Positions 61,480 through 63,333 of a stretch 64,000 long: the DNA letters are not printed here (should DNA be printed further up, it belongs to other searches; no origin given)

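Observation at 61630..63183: GT39 paralog that has lost the catalytic DE motif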

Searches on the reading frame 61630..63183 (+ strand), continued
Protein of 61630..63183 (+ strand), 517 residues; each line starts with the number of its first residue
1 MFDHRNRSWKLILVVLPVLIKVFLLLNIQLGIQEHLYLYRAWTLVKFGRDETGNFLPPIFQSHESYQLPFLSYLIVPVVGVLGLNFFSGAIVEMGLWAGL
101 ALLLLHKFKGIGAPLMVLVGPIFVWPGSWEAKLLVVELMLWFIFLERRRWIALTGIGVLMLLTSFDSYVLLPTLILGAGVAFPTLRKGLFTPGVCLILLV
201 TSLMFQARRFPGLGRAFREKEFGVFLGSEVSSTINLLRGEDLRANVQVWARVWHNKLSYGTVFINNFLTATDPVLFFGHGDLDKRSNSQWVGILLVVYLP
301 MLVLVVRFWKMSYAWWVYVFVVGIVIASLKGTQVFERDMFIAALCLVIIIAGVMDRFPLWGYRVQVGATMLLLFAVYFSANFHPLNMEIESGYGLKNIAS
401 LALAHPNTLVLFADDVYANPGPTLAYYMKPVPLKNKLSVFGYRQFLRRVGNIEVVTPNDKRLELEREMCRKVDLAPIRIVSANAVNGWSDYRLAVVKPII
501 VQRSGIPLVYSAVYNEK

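Call 82: find_encoding_contigs(protein=P0025, flank=4000, max_places=1)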
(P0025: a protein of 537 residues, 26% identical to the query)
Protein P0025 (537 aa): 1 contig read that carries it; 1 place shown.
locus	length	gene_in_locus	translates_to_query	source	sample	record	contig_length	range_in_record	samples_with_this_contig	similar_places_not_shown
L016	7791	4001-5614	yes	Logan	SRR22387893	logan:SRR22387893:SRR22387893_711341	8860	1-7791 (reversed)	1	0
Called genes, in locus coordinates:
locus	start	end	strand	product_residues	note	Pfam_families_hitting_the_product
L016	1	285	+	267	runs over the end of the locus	PF00535:Glycos_transf_2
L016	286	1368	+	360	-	PF00534:Glycos_transf_1, PF13692:Glyco_trans_1_4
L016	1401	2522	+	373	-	-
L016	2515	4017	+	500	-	PF13231:PMT_2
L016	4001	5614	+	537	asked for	PF13231:PMT_2 (weak)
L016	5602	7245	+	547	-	PF13231:PMT_2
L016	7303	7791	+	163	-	?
